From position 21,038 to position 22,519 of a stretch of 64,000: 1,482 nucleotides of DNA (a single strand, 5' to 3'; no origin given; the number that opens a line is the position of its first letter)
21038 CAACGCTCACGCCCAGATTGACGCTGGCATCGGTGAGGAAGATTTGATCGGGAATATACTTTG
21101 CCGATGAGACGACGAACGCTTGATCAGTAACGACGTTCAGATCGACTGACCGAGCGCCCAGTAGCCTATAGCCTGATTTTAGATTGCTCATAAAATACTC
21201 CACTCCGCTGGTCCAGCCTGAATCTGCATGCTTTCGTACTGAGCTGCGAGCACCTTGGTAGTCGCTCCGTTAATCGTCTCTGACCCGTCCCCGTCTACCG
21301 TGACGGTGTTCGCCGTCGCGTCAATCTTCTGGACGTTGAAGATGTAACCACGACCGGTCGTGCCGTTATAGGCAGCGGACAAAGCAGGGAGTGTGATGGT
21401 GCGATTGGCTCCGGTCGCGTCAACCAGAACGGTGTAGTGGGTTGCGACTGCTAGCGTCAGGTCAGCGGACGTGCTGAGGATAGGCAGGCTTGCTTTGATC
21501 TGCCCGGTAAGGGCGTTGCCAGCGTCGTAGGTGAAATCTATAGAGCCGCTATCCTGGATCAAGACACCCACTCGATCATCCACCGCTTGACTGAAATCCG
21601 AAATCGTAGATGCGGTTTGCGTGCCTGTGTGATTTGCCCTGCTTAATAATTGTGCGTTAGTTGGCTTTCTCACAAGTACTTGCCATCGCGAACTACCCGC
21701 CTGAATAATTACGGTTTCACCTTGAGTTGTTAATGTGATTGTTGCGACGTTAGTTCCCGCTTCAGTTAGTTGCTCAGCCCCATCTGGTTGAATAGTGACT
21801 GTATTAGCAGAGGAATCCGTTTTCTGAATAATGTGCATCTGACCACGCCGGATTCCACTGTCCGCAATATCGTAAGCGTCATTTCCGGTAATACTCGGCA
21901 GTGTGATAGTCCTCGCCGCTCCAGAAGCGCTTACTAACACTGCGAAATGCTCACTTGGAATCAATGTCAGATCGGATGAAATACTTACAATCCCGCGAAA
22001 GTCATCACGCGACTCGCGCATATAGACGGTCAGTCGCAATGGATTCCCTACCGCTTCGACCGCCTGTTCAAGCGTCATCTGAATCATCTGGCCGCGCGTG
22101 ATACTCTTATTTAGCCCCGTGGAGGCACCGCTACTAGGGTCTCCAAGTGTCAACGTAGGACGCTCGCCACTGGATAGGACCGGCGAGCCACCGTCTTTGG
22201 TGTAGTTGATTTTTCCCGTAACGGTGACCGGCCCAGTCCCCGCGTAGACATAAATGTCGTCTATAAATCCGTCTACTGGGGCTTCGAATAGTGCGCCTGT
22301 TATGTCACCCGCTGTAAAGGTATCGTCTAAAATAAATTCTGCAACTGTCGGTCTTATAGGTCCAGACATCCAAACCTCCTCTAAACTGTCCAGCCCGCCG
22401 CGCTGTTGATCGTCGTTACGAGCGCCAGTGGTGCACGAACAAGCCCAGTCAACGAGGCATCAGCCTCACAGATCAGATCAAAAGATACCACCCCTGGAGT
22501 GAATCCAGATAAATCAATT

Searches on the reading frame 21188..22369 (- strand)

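Call 38: search_protein_families(library=phrogs, proteins=[window:21188-22369:-], max_evalue=0.00001)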
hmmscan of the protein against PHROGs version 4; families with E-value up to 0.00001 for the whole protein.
window:21188-22369:- (393 aa): 1 family
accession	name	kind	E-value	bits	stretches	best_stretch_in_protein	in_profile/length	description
phrog_2647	-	head and packaging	5.2e-06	26.8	1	209-264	33-65/336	head decoration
